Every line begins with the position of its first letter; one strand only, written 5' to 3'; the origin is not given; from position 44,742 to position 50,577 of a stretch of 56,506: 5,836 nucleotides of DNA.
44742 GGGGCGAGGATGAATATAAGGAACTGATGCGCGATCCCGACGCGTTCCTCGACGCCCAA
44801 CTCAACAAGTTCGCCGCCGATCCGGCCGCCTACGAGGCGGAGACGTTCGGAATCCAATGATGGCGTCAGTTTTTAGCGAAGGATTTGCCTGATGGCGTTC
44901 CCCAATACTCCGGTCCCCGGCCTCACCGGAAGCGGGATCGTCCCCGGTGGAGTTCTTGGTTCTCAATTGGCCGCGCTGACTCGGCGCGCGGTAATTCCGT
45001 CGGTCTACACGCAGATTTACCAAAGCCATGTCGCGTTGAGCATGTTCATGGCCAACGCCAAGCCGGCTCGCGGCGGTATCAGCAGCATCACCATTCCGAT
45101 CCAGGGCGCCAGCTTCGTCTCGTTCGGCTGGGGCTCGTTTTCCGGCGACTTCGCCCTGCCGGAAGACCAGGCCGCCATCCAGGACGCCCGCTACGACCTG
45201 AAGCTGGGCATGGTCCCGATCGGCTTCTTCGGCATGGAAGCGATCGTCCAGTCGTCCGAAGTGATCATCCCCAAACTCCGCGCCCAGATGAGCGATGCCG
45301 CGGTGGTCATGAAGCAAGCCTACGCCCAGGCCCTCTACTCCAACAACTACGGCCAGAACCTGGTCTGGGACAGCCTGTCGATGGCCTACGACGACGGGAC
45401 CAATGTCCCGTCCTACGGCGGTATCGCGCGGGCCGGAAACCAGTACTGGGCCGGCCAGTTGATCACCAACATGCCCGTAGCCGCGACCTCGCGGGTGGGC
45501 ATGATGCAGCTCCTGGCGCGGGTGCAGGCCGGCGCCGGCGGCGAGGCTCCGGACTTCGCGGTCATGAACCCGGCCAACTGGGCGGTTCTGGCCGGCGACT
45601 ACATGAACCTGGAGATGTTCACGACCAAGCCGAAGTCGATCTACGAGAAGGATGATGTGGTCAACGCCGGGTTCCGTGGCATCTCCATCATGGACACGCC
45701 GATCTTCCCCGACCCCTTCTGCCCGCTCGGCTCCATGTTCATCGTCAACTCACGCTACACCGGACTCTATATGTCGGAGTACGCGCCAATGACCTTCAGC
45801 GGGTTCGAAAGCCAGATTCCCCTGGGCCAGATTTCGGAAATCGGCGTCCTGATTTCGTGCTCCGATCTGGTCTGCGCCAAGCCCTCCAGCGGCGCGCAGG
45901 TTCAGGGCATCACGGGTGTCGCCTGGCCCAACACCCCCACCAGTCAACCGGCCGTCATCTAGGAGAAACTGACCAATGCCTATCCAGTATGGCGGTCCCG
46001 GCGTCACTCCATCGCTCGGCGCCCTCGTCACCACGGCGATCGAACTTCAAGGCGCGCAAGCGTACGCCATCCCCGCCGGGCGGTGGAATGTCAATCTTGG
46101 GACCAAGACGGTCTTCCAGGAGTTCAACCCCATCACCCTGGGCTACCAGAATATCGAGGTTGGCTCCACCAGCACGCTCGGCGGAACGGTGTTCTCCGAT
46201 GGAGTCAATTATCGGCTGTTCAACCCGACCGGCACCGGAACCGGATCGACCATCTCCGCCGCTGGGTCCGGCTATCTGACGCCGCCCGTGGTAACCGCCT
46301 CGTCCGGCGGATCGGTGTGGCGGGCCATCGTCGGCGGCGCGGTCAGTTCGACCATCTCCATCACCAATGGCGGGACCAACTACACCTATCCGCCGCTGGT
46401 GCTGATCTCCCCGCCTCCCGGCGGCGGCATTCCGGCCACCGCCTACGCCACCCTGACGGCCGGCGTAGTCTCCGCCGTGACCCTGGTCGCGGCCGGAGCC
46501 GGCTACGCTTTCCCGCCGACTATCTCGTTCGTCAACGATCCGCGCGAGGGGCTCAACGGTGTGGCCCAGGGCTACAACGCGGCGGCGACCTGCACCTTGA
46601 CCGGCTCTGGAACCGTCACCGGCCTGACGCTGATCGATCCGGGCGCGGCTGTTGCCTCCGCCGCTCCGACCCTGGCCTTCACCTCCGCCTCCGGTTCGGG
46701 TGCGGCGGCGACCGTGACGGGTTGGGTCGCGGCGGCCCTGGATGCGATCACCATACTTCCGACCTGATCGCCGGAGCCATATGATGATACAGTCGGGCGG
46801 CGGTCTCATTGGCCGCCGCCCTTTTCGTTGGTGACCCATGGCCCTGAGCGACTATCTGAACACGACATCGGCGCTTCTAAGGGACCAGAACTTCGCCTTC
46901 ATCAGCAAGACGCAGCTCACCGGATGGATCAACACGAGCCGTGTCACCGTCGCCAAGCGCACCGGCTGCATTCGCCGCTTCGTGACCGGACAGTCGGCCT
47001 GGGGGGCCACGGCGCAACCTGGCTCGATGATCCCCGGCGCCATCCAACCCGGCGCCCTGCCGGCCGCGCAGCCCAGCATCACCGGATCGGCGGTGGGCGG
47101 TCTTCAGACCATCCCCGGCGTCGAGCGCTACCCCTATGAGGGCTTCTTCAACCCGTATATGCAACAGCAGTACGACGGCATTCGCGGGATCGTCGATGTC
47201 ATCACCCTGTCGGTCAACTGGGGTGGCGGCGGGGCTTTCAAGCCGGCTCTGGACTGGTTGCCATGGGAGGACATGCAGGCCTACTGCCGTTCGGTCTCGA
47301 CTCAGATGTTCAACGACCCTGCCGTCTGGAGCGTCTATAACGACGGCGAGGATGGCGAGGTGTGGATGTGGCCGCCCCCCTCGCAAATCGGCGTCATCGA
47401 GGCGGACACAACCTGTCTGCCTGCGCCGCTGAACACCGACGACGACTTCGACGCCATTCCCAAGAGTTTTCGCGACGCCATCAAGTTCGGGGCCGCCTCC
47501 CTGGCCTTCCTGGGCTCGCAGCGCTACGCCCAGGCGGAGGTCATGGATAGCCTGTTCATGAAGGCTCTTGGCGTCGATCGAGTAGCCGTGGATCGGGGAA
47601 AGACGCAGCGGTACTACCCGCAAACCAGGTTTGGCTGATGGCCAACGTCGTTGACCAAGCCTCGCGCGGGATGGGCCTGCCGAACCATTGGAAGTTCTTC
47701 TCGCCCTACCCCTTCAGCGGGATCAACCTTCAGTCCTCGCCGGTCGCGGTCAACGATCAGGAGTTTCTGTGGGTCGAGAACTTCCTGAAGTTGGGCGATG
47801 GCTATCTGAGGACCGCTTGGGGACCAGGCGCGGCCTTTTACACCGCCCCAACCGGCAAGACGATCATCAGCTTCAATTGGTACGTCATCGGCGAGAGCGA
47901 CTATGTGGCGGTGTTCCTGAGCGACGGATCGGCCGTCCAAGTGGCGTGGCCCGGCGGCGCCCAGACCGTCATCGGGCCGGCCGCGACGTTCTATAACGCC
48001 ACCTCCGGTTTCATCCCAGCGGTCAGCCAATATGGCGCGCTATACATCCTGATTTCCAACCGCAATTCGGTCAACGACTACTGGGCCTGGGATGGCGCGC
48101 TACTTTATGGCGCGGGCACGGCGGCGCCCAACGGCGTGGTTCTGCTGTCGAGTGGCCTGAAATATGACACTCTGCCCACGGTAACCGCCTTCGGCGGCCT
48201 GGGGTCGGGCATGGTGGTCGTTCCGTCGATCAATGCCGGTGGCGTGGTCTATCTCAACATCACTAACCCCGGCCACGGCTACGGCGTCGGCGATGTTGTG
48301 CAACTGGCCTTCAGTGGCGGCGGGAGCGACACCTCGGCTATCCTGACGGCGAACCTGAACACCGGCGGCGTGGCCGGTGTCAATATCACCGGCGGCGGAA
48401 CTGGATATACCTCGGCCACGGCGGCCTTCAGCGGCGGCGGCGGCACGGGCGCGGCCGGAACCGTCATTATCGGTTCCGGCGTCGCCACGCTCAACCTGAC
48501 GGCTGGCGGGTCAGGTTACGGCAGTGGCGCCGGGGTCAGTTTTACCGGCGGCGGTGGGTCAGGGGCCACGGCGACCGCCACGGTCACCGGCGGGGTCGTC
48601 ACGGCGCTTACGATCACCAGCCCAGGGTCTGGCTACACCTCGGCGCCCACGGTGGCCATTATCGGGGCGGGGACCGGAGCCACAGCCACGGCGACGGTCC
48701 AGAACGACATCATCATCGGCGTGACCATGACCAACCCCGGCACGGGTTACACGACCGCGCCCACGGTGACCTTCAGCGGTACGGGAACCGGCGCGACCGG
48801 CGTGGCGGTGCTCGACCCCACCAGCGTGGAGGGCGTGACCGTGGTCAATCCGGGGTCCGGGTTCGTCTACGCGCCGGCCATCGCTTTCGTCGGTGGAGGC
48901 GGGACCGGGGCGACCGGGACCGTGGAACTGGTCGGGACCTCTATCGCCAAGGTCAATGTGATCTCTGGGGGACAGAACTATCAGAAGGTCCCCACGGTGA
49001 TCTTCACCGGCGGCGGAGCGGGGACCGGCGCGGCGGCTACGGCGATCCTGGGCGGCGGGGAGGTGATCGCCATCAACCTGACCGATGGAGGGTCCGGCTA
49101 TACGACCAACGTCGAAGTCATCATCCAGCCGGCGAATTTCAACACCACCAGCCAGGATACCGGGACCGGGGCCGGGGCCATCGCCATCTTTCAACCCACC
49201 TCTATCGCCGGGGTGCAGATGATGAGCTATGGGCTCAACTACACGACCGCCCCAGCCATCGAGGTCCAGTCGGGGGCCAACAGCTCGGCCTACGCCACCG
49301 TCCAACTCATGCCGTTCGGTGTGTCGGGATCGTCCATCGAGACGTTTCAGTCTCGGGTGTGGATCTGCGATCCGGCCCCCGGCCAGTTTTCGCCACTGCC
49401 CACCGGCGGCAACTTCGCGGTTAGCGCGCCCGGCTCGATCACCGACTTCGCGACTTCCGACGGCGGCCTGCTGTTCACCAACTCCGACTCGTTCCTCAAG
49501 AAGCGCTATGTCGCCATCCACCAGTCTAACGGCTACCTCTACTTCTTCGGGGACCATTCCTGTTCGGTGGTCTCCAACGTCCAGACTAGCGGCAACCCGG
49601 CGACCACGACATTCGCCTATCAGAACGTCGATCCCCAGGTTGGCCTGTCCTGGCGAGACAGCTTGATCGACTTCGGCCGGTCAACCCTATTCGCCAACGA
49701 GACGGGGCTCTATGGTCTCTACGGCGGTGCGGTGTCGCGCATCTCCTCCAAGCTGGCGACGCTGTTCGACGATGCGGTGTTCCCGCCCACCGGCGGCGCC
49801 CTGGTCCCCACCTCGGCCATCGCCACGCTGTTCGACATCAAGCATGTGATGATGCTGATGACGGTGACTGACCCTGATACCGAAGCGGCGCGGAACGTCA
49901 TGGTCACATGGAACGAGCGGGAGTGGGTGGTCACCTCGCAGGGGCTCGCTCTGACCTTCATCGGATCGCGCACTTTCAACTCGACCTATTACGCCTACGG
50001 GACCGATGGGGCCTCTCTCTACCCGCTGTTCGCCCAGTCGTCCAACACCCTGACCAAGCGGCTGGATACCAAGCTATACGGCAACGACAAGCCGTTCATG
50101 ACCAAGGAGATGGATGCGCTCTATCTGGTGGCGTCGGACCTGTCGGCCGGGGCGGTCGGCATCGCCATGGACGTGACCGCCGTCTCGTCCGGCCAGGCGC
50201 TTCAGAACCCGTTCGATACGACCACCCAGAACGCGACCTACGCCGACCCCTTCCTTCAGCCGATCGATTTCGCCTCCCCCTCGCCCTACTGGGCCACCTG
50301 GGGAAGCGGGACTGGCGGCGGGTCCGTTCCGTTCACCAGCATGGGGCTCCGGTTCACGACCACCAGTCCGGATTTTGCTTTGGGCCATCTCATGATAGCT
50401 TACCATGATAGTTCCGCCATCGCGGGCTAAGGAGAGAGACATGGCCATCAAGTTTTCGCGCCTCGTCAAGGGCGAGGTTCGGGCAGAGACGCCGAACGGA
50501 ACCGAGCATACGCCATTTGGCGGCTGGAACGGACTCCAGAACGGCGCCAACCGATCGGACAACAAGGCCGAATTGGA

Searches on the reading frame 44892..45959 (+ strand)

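Call 11: search_protein_families(library=phrogs, proteins=[window:44892-45959:+], max_evalue=0.01)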
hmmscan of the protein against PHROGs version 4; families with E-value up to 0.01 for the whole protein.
window:44892-45959:+ (356 aa): 1 family
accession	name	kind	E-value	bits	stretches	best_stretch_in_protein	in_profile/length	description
phrog_9953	-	head and packaging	3.9e-20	73.5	1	27-334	13-323/329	major head protein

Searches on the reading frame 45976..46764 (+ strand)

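Call 11: search_protein_families(library=phrogs, proteins=[window:45976-46764:+], max_evalue=0.01)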
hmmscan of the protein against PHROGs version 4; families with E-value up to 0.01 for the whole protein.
window:45976-46764:+ (263 aa): 8 families
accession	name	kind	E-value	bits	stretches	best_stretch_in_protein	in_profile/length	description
phrog_460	-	connector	1.3e-09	38.2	2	115-194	223-299/385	head closure Hc2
phrog_19630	-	head and packaging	3e-09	36.2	1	89-187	395-497/1266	virion structural protein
phrog_708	-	tail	1.7e-08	33.6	1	85-186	814-917/1383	baseplate wedge subunit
phrog_5342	-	tail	4.3e-08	31.4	2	125-190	62-127/3319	tail fiber protein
phrog_4406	-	head and packaging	4.9e-08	31.1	1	92-248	550-695/3231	virion structural protein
phrog_701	-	head and packaging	6.8e-08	29.6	1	87-247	1125-1275/6136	virion structural protein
phrog_2885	-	tail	5.7e-05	20.6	1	93-179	1053-1145/4179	baseplate wedge subunit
phrog_22827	-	unknown function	0.00079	19.1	1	79-188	134-246/613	-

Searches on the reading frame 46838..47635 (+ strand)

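Call 11: search_protein_families(library=phrogs, proteins=[window:46838-47635:+], max_evalue=0.01)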
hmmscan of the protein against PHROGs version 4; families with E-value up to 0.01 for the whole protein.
window:46838-47635:+ (266 aa): 1 family
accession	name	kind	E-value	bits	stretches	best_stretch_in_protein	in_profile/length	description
phrog_399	-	head and packaging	3.2e-05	24.6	1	166-255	113-207/220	structural protein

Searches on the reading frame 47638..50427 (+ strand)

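Call 11: search_protein_families(library=phrogs, proteins=[window:47638-50427:+], max_evalue=0.01)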
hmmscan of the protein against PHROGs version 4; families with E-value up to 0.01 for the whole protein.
window:47638-50427:+ (930 aa): 14 families
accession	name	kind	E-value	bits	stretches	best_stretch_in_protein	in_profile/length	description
phrog_701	-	head and packaging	2.8e-50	170.4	3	264-418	1148-1301/6136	virion structural protein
phrog_708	-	tail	1.2e-32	113.6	3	380-496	802-916/1383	baseplate wedge subunit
phrog_19630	-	head and packaging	8.6e-29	100.9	3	261-380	1141-1260/1266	virion structural protein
phrog_460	-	connector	3.8e-28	99.3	3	311-385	221-297/385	head closure Hc2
phrog_22827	-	unknown function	1.1e-24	88.1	2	241-380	103-244/613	-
phrog_2885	-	tail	3.8e-13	47.7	3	276-394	1042-1167/4179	baseplate wedge subunit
phrog_4406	-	head and packaging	1e-09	36.7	3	311-418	1572-1683/3231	virion structural protein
phrog_438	-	tail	1.5e-07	32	1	313-392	190-271/478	baseplate wedge subunit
phrog_6005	-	head and packaging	4.1e-07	28.9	2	169-409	108-368/1512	virion structural protein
phrog_32294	-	tail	4.5e-07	27.9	1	307-494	1076-1266/2435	baseplate wedge subunit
phrog_30655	-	head and packaging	8.7e-07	27.7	2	395-485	119-211/1678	virion structural protein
phrog_5342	-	tail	1.2e-06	26.6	2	302-393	2071-2175/3319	tail fiber protein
phrog_1922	-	tail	1.1e-05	25.2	1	241-395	781-908/932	baseplate hub subunit and tail lysozyme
phrog_26741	-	unknown function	0.00015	21.7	1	171-269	226-324/497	-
